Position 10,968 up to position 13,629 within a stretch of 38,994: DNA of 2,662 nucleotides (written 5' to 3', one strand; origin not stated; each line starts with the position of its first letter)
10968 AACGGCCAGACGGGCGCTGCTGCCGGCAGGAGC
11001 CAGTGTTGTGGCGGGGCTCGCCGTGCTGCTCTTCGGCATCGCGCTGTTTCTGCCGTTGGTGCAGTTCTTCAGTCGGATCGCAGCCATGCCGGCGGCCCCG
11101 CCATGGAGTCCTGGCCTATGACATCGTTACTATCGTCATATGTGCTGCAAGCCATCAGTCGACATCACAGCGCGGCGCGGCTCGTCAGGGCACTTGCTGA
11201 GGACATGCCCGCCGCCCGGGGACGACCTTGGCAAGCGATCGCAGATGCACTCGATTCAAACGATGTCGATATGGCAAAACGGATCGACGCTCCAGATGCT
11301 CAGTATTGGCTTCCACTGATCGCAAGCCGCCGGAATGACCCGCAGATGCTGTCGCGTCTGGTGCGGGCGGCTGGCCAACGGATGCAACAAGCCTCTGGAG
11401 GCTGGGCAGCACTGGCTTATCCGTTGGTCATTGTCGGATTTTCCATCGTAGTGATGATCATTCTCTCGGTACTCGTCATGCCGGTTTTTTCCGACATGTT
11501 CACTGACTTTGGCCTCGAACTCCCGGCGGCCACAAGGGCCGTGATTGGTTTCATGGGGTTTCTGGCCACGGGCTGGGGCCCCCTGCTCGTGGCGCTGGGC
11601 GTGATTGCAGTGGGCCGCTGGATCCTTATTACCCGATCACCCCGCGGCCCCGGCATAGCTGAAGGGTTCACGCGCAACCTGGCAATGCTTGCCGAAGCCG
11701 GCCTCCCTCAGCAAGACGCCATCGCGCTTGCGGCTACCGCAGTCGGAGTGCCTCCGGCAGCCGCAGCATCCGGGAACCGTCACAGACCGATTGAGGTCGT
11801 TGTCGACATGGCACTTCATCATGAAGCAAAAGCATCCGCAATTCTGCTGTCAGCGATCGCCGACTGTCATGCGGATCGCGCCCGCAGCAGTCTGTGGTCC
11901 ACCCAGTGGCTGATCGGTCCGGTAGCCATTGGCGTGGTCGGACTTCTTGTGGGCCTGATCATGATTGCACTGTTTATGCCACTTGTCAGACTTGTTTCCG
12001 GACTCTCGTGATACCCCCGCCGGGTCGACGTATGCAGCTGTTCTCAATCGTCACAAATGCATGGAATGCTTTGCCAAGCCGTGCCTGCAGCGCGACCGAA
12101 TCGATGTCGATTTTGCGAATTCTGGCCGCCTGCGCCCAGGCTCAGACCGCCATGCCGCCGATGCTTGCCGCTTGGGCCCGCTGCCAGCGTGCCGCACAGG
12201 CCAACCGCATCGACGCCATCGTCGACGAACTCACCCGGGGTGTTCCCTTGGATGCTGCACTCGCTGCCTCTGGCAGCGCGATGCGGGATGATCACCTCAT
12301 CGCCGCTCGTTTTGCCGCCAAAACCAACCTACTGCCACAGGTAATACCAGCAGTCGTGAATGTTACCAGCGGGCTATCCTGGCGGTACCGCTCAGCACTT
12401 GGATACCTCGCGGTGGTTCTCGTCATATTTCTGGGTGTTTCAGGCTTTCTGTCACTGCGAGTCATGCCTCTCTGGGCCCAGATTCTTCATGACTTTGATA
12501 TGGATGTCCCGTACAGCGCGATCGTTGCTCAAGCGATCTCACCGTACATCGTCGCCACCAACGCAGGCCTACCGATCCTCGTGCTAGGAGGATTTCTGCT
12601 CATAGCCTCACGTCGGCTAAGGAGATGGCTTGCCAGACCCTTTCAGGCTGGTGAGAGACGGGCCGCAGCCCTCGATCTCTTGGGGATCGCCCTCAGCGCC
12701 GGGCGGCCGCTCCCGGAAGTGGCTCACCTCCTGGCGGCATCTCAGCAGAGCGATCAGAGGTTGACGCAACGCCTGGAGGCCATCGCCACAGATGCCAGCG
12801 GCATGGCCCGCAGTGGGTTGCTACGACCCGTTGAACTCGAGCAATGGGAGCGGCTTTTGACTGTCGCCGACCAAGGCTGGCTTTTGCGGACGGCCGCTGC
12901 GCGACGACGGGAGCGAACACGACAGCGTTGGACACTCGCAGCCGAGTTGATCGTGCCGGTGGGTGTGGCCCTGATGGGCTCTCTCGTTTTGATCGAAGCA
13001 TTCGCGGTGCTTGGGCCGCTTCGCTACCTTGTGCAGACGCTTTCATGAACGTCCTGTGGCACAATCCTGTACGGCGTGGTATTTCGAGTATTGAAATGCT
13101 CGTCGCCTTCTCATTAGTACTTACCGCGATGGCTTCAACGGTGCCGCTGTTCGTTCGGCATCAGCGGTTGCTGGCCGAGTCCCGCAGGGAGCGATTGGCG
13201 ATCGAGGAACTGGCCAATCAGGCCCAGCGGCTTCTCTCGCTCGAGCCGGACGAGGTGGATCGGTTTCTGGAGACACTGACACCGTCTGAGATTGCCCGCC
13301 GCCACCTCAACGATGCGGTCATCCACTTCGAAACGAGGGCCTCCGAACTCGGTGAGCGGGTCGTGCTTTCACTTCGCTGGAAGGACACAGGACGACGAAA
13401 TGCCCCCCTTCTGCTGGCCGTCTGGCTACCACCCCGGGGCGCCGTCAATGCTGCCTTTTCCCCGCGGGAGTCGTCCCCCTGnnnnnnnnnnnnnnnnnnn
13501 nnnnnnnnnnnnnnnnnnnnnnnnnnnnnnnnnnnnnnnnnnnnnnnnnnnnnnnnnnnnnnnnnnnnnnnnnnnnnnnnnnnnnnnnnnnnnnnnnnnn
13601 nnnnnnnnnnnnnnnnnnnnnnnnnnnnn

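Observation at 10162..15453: Compact pseudopilus module lacking ATPase, secretin and prepilin peptidase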

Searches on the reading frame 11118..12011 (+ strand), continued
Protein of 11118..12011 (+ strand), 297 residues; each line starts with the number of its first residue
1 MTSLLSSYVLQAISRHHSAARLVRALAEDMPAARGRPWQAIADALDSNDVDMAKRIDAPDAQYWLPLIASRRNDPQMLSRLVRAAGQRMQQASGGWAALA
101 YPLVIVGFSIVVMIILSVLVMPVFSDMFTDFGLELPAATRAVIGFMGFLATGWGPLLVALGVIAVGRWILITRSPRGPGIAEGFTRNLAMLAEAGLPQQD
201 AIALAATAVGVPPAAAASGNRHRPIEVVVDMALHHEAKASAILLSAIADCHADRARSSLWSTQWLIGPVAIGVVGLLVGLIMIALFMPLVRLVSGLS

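Call 89: find_encoding_contigs(protein=P0031, flank=10000, max_places=1)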
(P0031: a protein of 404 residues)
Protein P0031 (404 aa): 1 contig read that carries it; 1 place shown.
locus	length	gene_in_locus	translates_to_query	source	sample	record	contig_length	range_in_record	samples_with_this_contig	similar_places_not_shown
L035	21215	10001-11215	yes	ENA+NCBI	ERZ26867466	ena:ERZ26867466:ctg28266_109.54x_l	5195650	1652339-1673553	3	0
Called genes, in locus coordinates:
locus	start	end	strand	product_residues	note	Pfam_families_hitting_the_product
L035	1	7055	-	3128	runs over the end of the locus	PF24575:TPR_Slam (faint), PF25064:ARM_TT21_5th (faint), PF00515:TPR_1 (faint), PF07719:TPR_2 (faint), PF13371:TPR_9 (faint), PF13414:TPR_11 (faint), PF13428:TPR_14 (faint), PF14559:TPR_19 (weak), +1 more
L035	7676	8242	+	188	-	PF04542:Sigma70_r2, PF08281:Sigma70_r4_2, PF04545:Sigma70_r4 (weak)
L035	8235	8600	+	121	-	-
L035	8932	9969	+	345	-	PF00482:T2SSF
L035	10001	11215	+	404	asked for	PF28597:T2SSF_N, PF00482:T2SSF (weak)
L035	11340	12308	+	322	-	PF00482:T2SSF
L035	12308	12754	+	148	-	-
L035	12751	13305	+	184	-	-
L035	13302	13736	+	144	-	-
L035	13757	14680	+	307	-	PF07963:N_methyl, PF07596:SBP_bac_10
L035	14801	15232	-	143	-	-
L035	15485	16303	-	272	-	PF01522:Polysacc_deac_1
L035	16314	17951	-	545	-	PF02927:CelD_N, PF00759:Glyco_hydro_9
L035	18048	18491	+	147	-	PF04940:BLUF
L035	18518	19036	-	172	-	PF04307:YdjM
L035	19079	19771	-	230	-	-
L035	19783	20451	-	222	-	PF05721:PhyH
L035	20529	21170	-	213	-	PF05401:NodS, PF13489:Methyltransf_23, PF01209:Ubie_methyltran, PF05175:MTS (weak), PF13847:Methyltransf_31, PF08241:Methyltransf_11, PF08242:Methyltransf_12, PF13649:Methyltransf_25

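Call 90: find_encoding_contigs(protein=P0029, flank=10000, max_places=1)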
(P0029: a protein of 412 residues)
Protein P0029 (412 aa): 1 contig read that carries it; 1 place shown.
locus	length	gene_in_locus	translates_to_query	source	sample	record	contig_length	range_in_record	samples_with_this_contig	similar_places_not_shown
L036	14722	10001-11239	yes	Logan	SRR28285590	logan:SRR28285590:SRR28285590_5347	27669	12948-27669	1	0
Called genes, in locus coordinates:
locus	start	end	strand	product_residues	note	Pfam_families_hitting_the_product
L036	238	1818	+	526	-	PF07995:GSDH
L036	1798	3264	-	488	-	PF00884:Sulfatase, PF01663:Phosphodiest, PF16347:SGSH_C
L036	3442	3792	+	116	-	PF07883:Cupin_2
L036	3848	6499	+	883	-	PF02927:CelD_N, PF00759:Glyco_hydro_9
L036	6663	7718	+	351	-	PF01594:AI-2E_transport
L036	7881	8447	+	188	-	PF07638:Sigma70_ECF (weak), PF04542:Sigma70_r2, PF08281:Sigma70_r4_2, PF04545:Sigma70_r4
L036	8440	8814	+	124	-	-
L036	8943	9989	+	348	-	PF00482:T2SSF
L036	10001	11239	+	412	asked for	PF28597:T2SSF_N, PF00482:T2SSF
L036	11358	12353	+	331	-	PF00482:T2SSF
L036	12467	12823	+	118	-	-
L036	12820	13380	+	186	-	-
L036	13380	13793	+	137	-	-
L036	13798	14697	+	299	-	PF07963:N_methyl, PF07596:SBP_bac_10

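Call 91: find_encoding_contigs(protein=P0011, flank=10000, max_places=1)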
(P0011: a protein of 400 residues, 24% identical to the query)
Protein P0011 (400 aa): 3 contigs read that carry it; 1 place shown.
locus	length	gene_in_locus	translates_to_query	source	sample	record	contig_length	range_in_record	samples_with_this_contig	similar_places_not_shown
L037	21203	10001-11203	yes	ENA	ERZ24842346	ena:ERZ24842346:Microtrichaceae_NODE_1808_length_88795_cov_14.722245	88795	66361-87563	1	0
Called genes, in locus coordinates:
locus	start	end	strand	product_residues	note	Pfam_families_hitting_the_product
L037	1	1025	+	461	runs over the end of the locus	PF01266:DAO, PF13738:Pyr_redox_3 (faint)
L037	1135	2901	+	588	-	PF00989:PAS, PF08448:PAS_4, PF08447:PAS_3, PF00989:PAS, PF08448:PAS_4, PF00989:PAS, PF08448:PAS_4, PF13426:PAS_9, +6 more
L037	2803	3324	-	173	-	PF04350:PilO (faint)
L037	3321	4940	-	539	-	PF11104:PilM_2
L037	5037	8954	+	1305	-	-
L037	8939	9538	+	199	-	-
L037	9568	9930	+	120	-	-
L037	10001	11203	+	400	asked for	PF28597:T2SSF_N, PF00482:T2SSF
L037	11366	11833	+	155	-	PF07963:N_methyl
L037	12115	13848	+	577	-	PF05157:MshEN, PF00437:T2SSE, PF13191:AAA_16 (weak)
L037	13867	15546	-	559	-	PF00753:Lactamase_B, PF19583:ODP, PF17853:GGDEF_2 (faint), PF00990:GGDEF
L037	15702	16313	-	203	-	-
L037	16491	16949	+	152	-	PF02082:Rrf2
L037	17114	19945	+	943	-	PF00384:Molybdopterin, PF01568:Molydop_binding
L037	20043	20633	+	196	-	PF09459:EB_dh (weak)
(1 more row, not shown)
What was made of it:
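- A canonical locus found with the same tools does show PilC next to PilB (call 91).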

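Call 93: list_cluster_members(proteins=[P0045, P0056, P0062, P0070, P0083, P0091, P0108, P0117, P0139, P0160])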
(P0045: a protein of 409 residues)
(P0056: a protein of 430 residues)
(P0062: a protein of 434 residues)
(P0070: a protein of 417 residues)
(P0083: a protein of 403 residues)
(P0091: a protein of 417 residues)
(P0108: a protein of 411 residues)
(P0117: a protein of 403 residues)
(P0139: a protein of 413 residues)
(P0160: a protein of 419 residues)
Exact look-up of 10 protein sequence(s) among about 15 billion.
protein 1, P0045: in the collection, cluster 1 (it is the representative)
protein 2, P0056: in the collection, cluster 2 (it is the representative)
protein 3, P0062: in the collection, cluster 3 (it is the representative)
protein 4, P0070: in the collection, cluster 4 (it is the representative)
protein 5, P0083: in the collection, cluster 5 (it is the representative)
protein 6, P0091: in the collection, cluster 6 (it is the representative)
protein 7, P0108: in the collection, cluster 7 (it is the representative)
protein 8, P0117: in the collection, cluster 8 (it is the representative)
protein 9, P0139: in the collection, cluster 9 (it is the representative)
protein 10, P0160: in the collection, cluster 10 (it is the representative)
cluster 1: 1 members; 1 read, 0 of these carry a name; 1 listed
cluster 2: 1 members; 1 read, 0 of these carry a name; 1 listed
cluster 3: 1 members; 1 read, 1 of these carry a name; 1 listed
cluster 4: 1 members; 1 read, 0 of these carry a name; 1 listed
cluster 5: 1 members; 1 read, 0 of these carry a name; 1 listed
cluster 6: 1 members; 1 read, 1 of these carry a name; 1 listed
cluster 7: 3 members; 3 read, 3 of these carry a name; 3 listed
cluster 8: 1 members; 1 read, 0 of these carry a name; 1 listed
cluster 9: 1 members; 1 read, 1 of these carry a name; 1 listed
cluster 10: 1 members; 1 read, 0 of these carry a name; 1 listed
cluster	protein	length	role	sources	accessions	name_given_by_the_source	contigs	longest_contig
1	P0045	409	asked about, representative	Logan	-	-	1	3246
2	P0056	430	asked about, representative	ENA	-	-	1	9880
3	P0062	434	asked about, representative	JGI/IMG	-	type II secretory pathway component PulF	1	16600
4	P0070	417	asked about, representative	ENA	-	-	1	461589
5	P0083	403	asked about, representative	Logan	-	-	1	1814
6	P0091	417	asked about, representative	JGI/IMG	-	type II secretory pathway component PulF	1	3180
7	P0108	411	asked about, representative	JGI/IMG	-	type IV pilus assembly protein PilC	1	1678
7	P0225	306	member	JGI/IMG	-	type IV pilus assembly protein PilC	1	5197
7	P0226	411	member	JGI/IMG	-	type IV pilus assembly protein PilC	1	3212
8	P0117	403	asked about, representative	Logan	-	-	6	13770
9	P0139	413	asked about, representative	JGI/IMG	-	general secretion pathway protein F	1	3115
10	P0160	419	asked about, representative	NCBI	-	-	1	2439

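Call 94: find_encoding_contigs(protein=P0117, flank=10000, max_places=2)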
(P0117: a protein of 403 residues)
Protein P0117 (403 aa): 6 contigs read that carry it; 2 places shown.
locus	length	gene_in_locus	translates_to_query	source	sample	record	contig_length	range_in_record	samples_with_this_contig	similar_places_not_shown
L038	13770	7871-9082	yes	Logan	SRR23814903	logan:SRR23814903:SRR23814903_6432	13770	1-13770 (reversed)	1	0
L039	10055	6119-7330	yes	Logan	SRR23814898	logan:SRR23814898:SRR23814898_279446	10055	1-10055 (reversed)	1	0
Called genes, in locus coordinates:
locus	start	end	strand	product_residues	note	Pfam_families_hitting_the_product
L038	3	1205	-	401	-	?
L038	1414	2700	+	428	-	-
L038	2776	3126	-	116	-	-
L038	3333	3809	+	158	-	-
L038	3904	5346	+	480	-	PF00884:Sulfatase, PF01663:Phosphodiest, PF16347:SGSH_C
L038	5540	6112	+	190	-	PF04542:Sigma70_r2 (weak), PF08281:Sigma70_r4_2, PF04545:Sigma70_r4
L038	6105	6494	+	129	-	-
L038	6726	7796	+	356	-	PF00482:T2SSF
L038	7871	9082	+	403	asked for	PF28597:T2SSF_N, PF00482:T2SSF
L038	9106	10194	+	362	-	PF00482:T2SSF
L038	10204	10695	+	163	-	-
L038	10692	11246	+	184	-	-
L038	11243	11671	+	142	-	-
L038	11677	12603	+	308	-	PF07963:N_methyl (weak), PF07596:SBP_bac_10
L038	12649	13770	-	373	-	?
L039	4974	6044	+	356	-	PF00482:T2SSF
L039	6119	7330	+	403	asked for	PF28597:T2SSF_N, PF00482:T2SSF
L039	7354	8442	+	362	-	PF00482:T2SSF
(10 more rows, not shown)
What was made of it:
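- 11118..12011 (+): F2: GspF/PilC-like platform paralogue (297 aa) and the one closest to ordinary GspF. It contains both T2SSF repeats but lacks the first ~75 residues (the N-domain). In L035, L036 and L038 the orthologue is 403-412 aa and has PF28597 T2SSF_N (calls 89, 90, 94).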

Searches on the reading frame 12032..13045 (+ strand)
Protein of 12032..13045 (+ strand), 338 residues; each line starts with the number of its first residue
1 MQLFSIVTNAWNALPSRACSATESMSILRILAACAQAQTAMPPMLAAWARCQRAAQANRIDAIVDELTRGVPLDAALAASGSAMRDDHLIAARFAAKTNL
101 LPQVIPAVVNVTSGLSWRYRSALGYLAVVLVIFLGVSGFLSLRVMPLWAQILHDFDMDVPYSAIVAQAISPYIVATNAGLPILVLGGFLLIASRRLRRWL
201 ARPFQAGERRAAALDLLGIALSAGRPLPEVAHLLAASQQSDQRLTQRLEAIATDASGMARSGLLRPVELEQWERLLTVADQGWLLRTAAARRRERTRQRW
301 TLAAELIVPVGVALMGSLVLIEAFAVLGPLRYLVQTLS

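Call 3: search_protein_families(library=pfam, proteins=[window:12032-13045:+], max_evalue=1)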
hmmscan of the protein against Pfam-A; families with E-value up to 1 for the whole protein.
window:12032-13045:+ (338 aa): 1 family
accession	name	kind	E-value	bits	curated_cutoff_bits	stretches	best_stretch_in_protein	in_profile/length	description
PF00482.28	T2SSF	-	1.1e-07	32.3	25.2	2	213-327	1-123/125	Type II secretion system (T2SS), protein F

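Call 4: search_protein_families(library=ncbifam, proteins=[window:12032-13045:+], max_evalue=1)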
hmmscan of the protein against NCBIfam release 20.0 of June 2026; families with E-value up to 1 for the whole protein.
window:12032-13045:+ (338 aa): 4 families
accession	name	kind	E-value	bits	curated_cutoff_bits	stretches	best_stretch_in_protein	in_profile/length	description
NF007861.0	PRK10573.1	equivalog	2.9e-05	23.3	401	1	18-254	55-292/401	protein transport protein HofC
NF052607.1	T4PiliAsmPilCThrm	equivalog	3e-05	23.3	700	1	114-194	162-240/406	type IV pilus assembly protein PilC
TIGR02120.1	GspF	equivalog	3.2e-05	23.3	424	1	15-195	56-239/401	type II secretion system inner membrane protein GspF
NF052606.1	T4PiliAsmPilCMyx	equivalog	0.00055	18.9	700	1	112-163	174-225/419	type IV pilus assembly protein PilC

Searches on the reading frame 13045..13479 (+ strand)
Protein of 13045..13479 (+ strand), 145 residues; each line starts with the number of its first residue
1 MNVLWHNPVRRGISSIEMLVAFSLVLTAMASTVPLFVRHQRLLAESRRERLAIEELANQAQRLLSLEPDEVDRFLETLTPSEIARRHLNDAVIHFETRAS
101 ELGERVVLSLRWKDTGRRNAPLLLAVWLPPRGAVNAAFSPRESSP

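Call 3: search_protein_families(library=pfam, proteins=[window:13045-13479:+], max_evalue=1)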
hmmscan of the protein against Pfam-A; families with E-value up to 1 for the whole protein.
window:13045-13479:+ (145 aa): 0 families
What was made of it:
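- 13045..13482 (+): Minor pseudopilin-like protein (145 aa) with the conserved N-terminus RRG|(I/M)SS(F/L)E. It is the small GspI/ComGE-like member. No Pfam family (call 3).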

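Call 4: search_protein_families(library=ncbifam, proteins=[window:13045-13479:+], max_evalue=1)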
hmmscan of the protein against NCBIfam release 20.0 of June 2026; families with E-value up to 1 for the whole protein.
window:13045-13479:+ (145 aa): 2 families
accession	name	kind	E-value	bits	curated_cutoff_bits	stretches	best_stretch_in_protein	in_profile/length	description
NF041013.1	T4P_ComGE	equivalog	0.00067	19.7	49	1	11-62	4-55/83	competence type IV pilus minor pilin ComGE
NF041924.1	QatB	equivalog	0.09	12.7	100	1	52-101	79-129/179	Qat anti-phage system associated protein QatB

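Call 60: search_solved_structures(query=A9, max_evalue=10)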
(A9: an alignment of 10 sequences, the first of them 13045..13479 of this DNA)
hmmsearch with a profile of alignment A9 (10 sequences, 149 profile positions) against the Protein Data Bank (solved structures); distinct sequences matched with E-value up to 10: 8.
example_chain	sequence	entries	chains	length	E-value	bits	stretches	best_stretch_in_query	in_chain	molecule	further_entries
6jdi_A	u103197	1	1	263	0.4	13.6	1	40-96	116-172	Nitrogen assimilation regulatory protein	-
7ejw_C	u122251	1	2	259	0.42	13.5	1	40-96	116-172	Transcriptional regulator FleQ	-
5exp_A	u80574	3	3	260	0.43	13.5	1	40-96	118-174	Transcriptional regulator FleQ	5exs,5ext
6j7e_A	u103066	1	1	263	0.43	13.5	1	40-96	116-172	Nitrogen assimilation regulatory protein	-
6jdl_A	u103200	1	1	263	0.48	13.3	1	40-96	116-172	Nitrogen assimilation regulatory protein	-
5exx_A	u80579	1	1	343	0.78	12.6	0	40-96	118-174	Transcriptional regulator FleQ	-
7tgg_A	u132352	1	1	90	1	12.3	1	11-43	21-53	Geopilin domain 1 protein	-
3axy_C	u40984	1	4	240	1.6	11.7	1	52-126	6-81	14-3-3-like protein GF14-C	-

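Call 65: search_protein_families(library=ncbifam, alignment_id=A9, max_evalue=0.1)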
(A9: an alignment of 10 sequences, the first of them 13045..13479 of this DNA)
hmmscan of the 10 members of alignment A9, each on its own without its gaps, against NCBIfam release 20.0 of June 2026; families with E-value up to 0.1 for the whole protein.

A. member 1, window:13045-13479:+ (145 aa): 2 families
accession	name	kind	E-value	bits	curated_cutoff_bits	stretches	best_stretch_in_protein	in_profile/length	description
NF041013.1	T4P_ComGE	equivalog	0.00067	19.7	49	1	11-62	4-55/83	competence type IV pilus minor pilin ComGE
NF041924.1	QatB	equivalog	0.09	12.7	100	0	52-101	79-129/179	Qat anti-phage system associated protein QatB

B. families by the number of members that match (of 10 scanned): 10 families
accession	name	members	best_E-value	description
NF041013.1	T4P_ComGE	8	0.00067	competence type IV pilus minor pilin ComGE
NF047828.1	T3SSXpsI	3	0.022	type II secretion system protein XpsI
TIGR01707.1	gspI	2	0.00016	type II secretion system minor pseudopilin GspI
TIGR02532.1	IV_pilin_GFxxxE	1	0.0097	prepilin-type N-terminal cleavage/methylation domain-containing protein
NF040567.1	SCO2524_fam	1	0.025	SCO2524 family protein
TIGR01409.1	TAT_signal_seq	1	0.067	twin-arginine translocation signal domain-containing protein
NF041002.1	pilin_ComGF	1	0.076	competence type IV pilus minor pilin ComGF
TIGR03020.2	EpsA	1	0.08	XrtB/PEP-CTERM-associated transcriptional regulator EpsA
TIGR02523.1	type_IV_pilV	1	0.088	type IV pilus modification protein PilV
NF041924.1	QatB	1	0.09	Qat anti-phage system associated protein QatB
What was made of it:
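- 13045..13482 (+): Sub-threshold NCBIfam hits: ComGE in 8 of 10 orthologues, GspI/XpsI in 2-3 (best E 1.6e-4; call 65).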
